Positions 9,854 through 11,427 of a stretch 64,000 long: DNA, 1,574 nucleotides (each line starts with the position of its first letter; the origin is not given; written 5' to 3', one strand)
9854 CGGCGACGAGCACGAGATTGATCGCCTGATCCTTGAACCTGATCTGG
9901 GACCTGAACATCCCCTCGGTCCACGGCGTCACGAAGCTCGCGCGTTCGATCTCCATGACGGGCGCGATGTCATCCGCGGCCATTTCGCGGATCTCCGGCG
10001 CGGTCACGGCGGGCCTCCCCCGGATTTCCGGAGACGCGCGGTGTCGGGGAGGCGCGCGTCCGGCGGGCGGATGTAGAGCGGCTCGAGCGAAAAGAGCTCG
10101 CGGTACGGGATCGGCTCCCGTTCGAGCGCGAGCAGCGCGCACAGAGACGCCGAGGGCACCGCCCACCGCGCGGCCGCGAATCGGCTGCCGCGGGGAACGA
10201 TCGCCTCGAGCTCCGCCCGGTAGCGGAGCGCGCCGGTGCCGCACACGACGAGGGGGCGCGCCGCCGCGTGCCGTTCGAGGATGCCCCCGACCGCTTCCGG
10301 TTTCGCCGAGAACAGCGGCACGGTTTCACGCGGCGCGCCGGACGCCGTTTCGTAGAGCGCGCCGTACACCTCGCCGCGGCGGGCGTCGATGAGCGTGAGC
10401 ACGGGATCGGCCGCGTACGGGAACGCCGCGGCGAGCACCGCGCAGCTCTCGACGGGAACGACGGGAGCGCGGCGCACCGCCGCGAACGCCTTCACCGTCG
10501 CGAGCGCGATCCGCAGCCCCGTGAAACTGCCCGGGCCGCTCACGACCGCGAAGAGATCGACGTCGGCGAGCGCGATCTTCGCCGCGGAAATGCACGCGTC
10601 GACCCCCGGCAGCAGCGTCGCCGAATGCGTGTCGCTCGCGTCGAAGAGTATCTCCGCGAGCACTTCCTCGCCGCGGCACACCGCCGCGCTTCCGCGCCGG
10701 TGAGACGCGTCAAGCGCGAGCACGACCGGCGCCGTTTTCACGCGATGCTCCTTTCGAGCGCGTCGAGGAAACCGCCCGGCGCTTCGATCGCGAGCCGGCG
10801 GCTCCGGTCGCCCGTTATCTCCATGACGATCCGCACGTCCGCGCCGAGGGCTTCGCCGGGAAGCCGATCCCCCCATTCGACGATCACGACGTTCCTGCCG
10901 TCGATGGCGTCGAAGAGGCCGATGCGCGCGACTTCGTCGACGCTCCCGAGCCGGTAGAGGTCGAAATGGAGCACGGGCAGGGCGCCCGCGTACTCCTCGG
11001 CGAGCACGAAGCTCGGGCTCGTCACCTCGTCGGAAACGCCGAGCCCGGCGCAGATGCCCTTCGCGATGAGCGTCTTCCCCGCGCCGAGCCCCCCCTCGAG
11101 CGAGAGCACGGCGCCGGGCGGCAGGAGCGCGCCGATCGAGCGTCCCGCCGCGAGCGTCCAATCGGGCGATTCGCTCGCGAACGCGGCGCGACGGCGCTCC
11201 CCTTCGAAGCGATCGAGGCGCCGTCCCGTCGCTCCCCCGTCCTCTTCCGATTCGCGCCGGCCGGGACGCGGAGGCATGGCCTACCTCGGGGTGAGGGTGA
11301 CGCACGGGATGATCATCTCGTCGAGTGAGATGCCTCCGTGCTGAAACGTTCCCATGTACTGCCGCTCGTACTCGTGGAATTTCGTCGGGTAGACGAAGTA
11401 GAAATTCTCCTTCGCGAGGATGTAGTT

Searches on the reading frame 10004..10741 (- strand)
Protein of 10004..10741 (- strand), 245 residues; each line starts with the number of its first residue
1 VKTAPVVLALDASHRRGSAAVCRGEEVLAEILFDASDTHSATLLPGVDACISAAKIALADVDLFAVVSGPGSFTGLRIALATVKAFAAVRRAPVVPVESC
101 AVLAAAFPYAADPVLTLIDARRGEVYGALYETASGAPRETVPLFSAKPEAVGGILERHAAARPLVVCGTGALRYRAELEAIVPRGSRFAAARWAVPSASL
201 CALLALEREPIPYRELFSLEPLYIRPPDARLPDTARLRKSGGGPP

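Call 48: search_protein_families(library=ncbifam, max_evalue=0.000001, proteins=[window:10004-10741:-])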
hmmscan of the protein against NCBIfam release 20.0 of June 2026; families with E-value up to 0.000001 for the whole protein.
window:10004-10741:- (245 aa): 1 family
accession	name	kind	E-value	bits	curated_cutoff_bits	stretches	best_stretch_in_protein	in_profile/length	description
TIGR03725.1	T6A_YeaZ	equivalog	7.7e-43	146.9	69.3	1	7-225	1-212/212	tRNA (adenosine(37)-N6)-threonylcarbamoyltransferase complex dimerization subunit type 1 TsaB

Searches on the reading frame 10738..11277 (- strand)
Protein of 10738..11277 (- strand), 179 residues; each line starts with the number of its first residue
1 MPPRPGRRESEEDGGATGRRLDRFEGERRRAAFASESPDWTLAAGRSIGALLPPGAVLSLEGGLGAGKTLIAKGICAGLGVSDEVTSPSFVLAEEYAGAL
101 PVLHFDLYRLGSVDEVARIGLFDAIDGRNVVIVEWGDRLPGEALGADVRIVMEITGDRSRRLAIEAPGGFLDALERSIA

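Call 7: search_protein_families(library=pfam, proteins=[window:10738-11277:-], max_evalue=0.01)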
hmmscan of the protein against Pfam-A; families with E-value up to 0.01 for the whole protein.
window:10738-11277:- (179 aa): 1 family
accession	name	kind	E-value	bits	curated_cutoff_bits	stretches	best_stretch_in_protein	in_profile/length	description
PF02367.23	TsaE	-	6.7e-31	107.3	26.6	1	37-157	3-123/128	Threonylcarbamoyl adenosine biosynthesis protein TsaE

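Call 55: search_protein_families(library=padloc, max_evalue=0.001, proteins=[window:10738-11277:-])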
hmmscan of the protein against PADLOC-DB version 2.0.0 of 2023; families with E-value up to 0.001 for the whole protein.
window:10738-11277:- (179 aa): 0 families
